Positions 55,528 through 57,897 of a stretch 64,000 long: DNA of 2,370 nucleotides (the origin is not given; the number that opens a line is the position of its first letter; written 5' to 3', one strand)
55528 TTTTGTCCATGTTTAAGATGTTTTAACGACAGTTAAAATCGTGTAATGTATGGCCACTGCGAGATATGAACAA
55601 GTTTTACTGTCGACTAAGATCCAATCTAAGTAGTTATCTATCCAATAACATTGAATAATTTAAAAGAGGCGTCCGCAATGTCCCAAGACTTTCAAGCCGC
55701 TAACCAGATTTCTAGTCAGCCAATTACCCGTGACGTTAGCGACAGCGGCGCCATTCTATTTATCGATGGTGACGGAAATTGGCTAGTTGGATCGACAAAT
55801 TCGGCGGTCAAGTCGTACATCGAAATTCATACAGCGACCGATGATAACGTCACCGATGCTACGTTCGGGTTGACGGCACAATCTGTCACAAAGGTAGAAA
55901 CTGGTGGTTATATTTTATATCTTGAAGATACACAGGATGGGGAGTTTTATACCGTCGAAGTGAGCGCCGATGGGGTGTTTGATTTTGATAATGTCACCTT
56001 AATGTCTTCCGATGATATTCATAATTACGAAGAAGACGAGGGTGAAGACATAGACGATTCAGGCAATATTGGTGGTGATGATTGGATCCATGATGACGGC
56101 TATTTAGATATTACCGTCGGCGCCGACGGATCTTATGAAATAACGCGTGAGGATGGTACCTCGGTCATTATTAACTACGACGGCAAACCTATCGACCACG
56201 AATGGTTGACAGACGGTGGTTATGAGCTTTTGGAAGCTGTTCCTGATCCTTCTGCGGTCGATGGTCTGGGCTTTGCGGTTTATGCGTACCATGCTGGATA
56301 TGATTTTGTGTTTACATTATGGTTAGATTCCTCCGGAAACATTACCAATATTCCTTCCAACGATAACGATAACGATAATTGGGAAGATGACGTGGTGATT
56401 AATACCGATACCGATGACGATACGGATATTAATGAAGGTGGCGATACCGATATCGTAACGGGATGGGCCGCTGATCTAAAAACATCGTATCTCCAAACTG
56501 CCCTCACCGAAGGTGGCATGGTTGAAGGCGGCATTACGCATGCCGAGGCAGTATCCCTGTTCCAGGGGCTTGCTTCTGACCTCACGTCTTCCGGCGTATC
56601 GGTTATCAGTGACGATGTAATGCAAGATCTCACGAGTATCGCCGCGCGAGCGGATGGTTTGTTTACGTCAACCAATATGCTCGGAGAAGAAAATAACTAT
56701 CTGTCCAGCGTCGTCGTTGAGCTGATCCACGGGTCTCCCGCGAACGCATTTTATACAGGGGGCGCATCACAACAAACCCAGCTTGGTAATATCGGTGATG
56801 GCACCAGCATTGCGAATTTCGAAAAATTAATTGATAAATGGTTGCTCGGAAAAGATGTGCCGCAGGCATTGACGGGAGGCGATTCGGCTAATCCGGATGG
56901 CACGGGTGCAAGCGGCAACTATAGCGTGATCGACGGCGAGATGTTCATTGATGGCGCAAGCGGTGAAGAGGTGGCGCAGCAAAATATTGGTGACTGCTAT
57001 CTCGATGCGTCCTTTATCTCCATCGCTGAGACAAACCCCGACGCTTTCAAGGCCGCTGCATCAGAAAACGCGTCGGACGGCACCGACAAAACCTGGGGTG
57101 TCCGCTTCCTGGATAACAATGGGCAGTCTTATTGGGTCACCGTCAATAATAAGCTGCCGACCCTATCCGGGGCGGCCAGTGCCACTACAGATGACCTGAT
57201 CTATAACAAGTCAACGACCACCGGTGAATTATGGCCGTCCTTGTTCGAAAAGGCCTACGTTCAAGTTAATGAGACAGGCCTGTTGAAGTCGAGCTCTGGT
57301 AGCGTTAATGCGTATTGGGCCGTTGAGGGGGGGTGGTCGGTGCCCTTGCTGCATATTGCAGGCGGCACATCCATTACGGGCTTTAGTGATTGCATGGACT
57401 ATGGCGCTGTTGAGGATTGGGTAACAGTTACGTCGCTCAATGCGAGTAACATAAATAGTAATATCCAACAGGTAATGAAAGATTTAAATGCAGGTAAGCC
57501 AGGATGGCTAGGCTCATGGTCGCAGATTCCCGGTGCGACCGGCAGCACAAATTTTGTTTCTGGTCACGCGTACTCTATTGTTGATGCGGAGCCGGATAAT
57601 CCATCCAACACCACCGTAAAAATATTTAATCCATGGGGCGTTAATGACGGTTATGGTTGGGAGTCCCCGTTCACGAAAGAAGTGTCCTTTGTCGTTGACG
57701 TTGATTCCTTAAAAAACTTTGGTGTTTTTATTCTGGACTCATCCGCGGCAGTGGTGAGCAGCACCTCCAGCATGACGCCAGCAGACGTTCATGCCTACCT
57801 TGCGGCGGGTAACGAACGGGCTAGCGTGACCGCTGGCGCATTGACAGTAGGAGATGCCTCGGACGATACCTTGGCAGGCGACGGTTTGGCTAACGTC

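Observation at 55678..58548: Bacterial calpain-like cysteine protease fused to RTX repeats and DUF4214, encoded in a low-GC islet next to a T6SS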

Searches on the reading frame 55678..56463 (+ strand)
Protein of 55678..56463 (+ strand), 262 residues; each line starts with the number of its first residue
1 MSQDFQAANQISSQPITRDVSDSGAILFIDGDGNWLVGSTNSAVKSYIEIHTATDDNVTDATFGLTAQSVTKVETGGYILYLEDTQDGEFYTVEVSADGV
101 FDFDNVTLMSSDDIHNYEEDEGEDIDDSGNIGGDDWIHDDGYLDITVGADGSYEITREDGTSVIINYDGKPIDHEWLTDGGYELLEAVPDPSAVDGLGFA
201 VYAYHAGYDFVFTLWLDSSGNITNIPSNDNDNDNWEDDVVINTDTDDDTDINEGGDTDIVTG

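Call 58: predict_structure(alignment_id=A3)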
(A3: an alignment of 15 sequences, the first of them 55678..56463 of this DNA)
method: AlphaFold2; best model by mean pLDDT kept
length: 262 residues; sequences in the alignment: 15
mean_pLDDT: 78.2   pTM: 0.51
mean pLDDT of the five models: 78.2, 77.3, 77.2, 73.7, 73.8
residues with pLDDT >= 90: 105; 70-90: 90; 50-70: 13; < 50: 54
segments of 3 or more residues with pLDDT < 50: 1-11, 133-141, 229-262
pLDDT, mean of each block of 10 residues (from residue 1): 47 76 92 93 91 93 92 95 93 96 92 86 75 48 78 87 93 87 87 78 85 90 72 39 41 35 28
secondary structure, 60 per line:
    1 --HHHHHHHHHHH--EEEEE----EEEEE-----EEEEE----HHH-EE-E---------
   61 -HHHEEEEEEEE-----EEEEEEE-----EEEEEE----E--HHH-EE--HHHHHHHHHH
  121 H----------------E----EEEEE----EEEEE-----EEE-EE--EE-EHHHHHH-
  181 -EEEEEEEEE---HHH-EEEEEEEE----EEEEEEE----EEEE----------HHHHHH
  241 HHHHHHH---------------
elements in order: H3-13 E16-20 E25-29 E35-39 E65-72 E78-84 E90-95 H111-121 E143-147 E152-156 E162-164 H174-179 E182-190 E198-205 E210-216 E221-224 H235-247

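Call 59: search_protein_representatives(alignment_id=A4)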
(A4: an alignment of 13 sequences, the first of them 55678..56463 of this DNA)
Query: 13 sequences, 245 profile positions. Proteins with E-value up to 0.001 (for the whole library): 542; up to 1e-10: 239; up to 1e-30: 60. The best 150 are listed.
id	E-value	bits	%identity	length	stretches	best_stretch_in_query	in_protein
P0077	1.1e-90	319.6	-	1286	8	57-239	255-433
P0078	1.3e-84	299.7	-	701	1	2-245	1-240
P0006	3.0e-78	278.8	-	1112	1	7-245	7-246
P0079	2.3e-77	276.0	-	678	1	2-245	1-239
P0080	2.0e-76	272.9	-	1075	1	7-245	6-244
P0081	1.5e-75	270.0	-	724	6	60-242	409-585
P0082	2.3e-75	269.4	-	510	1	2-245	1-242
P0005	9.4e-74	264.1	-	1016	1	1-245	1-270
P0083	1.5e-71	256.9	-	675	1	8-245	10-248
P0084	5.2e-69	248.6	-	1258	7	59-240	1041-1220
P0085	2.4e-68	246.4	-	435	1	3-245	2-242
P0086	3.6e-67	242.6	-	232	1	4-237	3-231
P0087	1.1e-65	237.8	-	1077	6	92-240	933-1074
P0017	1.5e-65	237.3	-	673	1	4-244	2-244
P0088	2.6e-62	226.7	-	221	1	3-186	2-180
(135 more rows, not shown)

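Call 62: search_protein_families(library=pfam, alignment_id=A5, max_evalue=0.001)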
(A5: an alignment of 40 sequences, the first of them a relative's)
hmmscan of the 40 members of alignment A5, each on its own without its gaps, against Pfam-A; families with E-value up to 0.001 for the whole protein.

A. member 1, P0077 (1286 aa): 4 families
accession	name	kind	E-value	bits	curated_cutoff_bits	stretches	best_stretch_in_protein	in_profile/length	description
PF07483.16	W_rich_C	-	1.5e-44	150.8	26.2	3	5-97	9-105/105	Tryptophan-rich Synechocystis species C-terminal domain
PF16099.11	RMI1_C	-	2.6e-07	31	27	0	1038-1068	35-65/143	Recq-mediated genome instability protein 1, C-terminal OB-fold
PF23150.1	CFAP61_dimer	-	8.4e-06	26.5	27.9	0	150-191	34-75/119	CFAP61 dimerisation domain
PF11624.13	M157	-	0.00075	19.4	25.7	0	657-719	169-230/256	MHC class I-like protein M157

B. families by the number of members that match (of 40 scanned): 60 families (the first 25 are shown)
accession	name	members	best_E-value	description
PF07483.16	W_rich_C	40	2e-154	Tryptophan-rich Synechocystis species C-terminal domain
PF00353.25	HemolysinCabind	12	1.5e-11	RTX calcium-binding nonapeptide repeat (4 copies)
PF08548.17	Peptidase_M10_C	9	3.7e-26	Peptidase M10 serralysin C terminal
PF00413.30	Peptidase_M10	8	3.6e-07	Matrixin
PF00404.24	Dockerin_1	5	4.7e-06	Dockerin type I domain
PF13202.12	EF-hand_5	4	1.2e-11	EF hand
PF13517.12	FG-GAP_3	3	1.3e-21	FG-GAP-like repeat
PF21471.3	Reelin_subrepeat-B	2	8.3e-71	Reelin subrepeat B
PF01839.29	FG-GAP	2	1.2e-49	FG-GAP repeat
PF00188.32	CAP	2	5.7e-21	Cysteine-rich secretory protein family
PF23034.1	DUF7035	2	3.4e-17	Domain of unknown function (DUF7035)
PF03160.20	Calx-beta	2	2e-06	Calx-beta domain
PF00227.31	Proteasome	2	7.9e-06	Proteasome subunit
PF21576.2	T6SS_Tgi2PP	2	1.6e-05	T6SS, Immunity protein Tgi2PP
PF00254.34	FKBP_C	1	3.9e-29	FKBP-type peptidyl-prolyl cis-trans isomerase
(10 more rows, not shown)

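Call 63: fold_search(model_id=the predicted structure, library=pdb)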
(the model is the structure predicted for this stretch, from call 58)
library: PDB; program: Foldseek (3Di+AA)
matches with E <= 10: 179; with E <= 0.001: 0
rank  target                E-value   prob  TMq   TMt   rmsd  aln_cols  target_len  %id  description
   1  3g0c_A                8.3e-03  0.60  0.19  0.09  13.0       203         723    9  Crystal structure of dipeptidyl peptidase IV in complex with a pyrimidinedione inhibitor 1 (released 2010-02-16)
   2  4h5j_B                8.8e-03  0.87  0.22  0.18  11.0       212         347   14  Crystal Structure of the Guanine Nucleotide Exchange Factor Sec12 (P64 form) (released 2012-11-07)
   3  1x70_A                9.3e-03  0.47  0.20  0.10  13.4       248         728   10  HUMAN DIPEPTIDYL PEPTIDASE IV IN COMPLEX WITH A BETA AMINO ACID INHIBITOR (released 2005-01-18)
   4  5yp1_A                1.2e-02  0.75  0.23  0.10  13.3       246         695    8  Crystal structure of dipeptidyl peptidase IV (DPP IV) from Pseudoxanthomonas mexicana WO24 (released 2018-02-21)
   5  4h5j_A                1.2e-02  0.93  0.25  0.20  12.0       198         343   13  Crystal Structure of the Guanine Nucleotide Exchange Factor Sec12 (P64 form) (released 2012-11-07)
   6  4h5i_B                1.4e-02  0.87  0.22  0.18  11.1       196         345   15  Crystal Structure of the Guanine Nucleotide Exchange Factor Sec12 (P1 form) (released 2012-11-07)
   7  2onc_B                1.5e-02  0.51  0.22  0.09  15.0       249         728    9  Crystal structure of human DPP-4 (released 2008-03-04)
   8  8z4t_D                1.5e-02  0.35  0.19  0.09  16.3       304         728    8  MERS-CoV S ectodomain trimer in complex with receptor DPP4-750E (released 2025-10-22)
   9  4r5o_D                1.5e-02  1.00  0.22  0.14   4.6        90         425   11  Crystal structure of a Quinonprotein alcohol dehydrogenase-like protein (BT1487) from Bacteroides thetaiotaomicron VPI (released 2014-09-10)
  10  4ftd                  1.5e-02  0.66  0.22  0.14  13.0       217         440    9  Crystal structure of a DUF4623 family protein (BACEGG_03550) from Bacteroides eggerthii DSM 20697 at 1.91 A resolution (released 2012-08-22)
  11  3g0d_B                1.5e-02  0.51  0.20  0.08  14.2       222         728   11  Crystal structure of dipeptidyl peptidase IV in complex with a pyrimidinedione inhibitor 2 (released 2010-02-16)
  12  4h5i_A                1.7e-02  0.80  0.22  0.18  10.9       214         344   13  Crystal Structure of the Guanine Nucleotide Exchange Factor Sec12 (P1 form) (released 2012-11-07)
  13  4bp9_A                1.9e-02  0.66  0.23  0.11  15.9       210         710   11  Oligopeptidase B from Trypanosoma brucei with covalently bound antipain - closed form (released 2014-02-12)
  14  6qk7_A                1.9e-02  0.47  0.20  0.07  11.4       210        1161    8  Elongator catalytic subcomplex Elp123 lobe (released 2019-07-17)
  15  3g0d_D                1.9e-02  0.38  0.19  0.08  13.8       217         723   10  Crystal structure of dipeptidyl peptidase IV in complex with a pyrimidinedione inhibitor 2 (released 2010-02-16)
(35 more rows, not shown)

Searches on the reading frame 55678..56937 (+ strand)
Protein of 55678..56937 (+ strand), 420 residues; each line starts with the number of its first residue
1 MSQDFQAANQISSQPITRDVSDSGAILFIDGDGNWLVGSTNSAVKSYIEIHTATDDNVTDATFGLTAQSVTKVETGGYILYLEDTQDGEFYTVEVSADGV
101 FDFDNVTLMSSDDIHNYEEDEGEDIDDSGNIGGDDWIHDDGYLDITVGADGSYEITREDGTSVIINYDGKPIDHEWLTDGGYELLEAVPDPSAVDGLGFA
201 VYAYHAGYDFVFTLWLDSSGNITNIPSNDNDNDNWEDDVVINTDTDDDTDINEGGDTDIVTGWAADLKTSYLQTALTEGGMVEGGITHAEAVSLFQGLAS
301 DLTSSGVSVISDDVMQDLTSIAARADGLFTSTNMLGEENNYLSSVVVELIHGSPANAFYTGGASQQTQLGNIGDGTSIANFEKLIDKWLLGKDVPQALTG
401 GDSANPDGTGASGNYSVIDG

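Call 53: search_protein_families(library=pfam, proteins=[window:55678-56937:+], max_evalue=1)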
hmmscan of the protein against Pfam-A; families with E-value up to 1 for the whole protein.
window:55678-56937:+ (420 aa): 1 family
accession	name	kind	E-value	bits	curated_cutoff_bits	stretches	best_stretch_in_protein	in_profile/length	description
PF10637.15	Ofd1_CTDD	-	0.29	11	27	1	52-99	150-204/255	Oxoglutarate and iron-dependent oxygenase degradation C-term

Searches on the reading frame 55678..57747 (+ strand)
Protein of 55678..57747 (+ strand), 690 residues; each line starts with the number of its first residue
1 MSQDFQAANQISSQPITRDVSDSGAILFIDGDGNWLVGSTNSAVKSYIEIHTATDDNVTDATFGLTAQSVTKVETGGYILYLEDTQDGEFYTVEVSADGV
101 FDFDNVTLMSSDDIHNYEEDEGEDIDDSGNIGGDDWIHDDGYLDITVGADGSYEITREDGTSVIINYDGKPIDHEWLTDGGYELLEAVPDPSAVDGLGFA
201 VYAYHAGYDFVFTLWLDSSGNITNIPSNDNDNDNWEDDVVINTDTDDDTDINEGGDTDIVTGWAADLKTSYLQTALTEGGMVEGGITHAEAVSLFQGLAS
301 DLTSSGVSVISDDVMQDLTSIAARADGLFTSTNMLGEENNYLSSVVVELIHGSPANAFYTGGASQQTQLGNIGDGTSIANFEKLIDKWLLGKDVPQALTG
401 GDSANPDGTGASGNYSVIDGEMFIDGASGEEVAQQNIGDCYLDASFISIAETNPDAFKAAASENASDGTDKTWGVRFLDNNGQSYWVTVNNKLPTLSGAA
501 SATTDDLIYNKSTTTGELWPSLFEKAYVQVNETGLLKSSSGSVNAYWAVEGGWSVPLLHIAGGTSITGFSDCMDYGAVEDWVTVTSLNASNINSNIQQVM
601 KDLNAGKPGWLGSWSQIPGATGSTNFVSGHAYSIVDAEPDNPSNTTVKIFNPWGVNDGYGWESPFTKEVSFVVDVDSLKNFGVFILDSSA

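Call 23: find_homologous_proteins(query=A2, max_evalue=0.00001)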
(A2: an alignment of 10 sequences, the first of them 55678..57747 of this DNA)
Query A2 (10 sequences) (690 aa, profile of the alignment): 18 proteins with E <= 0.00001 among 8000 candidates.
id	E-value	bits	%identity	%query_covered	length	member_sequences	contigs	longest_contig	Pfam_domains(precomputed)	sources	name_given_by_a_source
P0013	0.0e+0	1124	31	93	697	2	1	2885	PF00648.28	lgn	-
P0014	0.0e+0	1120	31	91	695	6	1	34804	PF00648.28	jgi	jgi:hypothetical protein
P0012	0.0e+0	1118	32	91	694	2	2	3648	PF00648.28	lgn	-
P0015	0.0e+0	1106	30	93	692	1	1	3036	PF00648.28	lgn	-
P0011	0.0e+0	1075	31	93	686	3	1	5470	PF00648.28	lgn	-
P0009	0.0e+0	1043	31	98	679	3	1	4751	PF00648.28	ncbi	-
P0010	5.2e-297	1005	32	93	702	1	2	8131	PF00648.28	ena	-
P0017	8.6e-255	865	29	96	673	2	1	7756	PF00648.28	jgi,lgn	jgi:hypothetical protein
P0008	5.0e-251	853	33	93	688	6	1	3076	PF00648.28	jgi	-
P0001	5.5e-250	849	99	100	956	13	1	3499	PF00648.28,PF13946.12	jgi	-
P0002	1.2e-212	726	68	100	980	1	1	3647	PF00648.28,PF13946.12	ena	-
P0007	1.1e-193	663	31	95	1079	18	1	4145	PF13205.13,PF00648.28,PF00353.26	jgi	jgi:hypothetical protein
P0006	1.2e-191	657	32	95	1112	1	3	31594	PF00648.28,PF19078.7,PF00353.26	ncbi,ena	-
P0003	6.4e-191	654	63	98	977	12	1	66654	PF00648.28,PF00353.26,PF13946.12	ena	-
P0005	1.8e-174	600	35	93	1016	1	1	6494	PF00648.28,PF00353.26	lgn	-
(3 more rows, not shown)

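Call 38: search_solved_structures(query=A2, max_evalue=0.001, show_alignments=2)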
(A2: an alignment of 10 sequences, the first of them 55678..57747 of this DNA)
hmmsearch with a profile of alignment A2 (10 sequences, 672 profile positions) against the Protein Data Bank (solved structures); distinct sequences matched with E-value up to 0.001: 19.
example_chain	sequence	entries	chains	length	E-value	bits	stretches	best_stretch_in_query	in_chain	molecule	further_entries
1tl9_A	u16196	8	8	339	2.1e-13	52.6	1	395-507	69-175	Calpain 1, large [catalytic] subunit | Calpain-1 catalytic subunit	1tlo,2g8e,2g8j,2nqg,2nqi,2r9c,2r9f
1kfu_L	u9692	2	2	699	5.1e-13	51.4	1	397-507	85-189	M-CALPAIN LARGE SUBUNIT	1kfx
1zcm_A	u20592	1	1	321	6.4e-13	51.1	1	395-508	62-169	Calpain 1, large [catalytic] subunit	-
7w7o_A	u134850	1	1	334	9.7e-13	50.4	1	395-507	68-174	Calpain-1 catalytic subunit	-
2ary_A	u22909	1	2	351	1.2e-12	50.2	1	395-507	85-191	Calpain-1 catalytic subunit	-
7x79_A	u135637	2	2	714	7.8e-12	47.5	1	395-507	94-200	Calpain-1 catalytic subunit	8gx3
1mdw_A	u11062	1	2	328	8.8e-12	47.3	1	397-507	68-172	Calpain II, catalytic subunit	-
1kxr_A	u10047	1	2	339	1.5e-11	46.5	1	395-507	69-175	thiol protease DOMAINS I AND II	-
1u5i_A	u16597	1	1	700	8.4e-11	44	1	397-507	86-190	Calpain 2, large [catalytic] subunit precursor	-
1df0_A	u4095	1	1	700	8.4e-11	44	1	397-507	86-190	M-CALPAIN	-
3bow_A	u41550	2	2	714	8.9e-11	44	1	397-507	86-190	Calpain-2 catalytic subunit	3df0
2p0r_A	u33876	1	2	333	1.2e-10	43.5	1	397-533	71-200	Calpain-9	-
1ziv_A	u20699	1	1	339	1.3e-10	43.5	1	397-533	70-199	Calpain 9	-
1qxp_A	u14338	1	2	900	1.8e-10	42.9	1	395-507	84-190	mu-like calpain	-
2nqa_A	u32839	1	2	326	2.6e-10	42.4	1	397-507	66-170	Calpain-8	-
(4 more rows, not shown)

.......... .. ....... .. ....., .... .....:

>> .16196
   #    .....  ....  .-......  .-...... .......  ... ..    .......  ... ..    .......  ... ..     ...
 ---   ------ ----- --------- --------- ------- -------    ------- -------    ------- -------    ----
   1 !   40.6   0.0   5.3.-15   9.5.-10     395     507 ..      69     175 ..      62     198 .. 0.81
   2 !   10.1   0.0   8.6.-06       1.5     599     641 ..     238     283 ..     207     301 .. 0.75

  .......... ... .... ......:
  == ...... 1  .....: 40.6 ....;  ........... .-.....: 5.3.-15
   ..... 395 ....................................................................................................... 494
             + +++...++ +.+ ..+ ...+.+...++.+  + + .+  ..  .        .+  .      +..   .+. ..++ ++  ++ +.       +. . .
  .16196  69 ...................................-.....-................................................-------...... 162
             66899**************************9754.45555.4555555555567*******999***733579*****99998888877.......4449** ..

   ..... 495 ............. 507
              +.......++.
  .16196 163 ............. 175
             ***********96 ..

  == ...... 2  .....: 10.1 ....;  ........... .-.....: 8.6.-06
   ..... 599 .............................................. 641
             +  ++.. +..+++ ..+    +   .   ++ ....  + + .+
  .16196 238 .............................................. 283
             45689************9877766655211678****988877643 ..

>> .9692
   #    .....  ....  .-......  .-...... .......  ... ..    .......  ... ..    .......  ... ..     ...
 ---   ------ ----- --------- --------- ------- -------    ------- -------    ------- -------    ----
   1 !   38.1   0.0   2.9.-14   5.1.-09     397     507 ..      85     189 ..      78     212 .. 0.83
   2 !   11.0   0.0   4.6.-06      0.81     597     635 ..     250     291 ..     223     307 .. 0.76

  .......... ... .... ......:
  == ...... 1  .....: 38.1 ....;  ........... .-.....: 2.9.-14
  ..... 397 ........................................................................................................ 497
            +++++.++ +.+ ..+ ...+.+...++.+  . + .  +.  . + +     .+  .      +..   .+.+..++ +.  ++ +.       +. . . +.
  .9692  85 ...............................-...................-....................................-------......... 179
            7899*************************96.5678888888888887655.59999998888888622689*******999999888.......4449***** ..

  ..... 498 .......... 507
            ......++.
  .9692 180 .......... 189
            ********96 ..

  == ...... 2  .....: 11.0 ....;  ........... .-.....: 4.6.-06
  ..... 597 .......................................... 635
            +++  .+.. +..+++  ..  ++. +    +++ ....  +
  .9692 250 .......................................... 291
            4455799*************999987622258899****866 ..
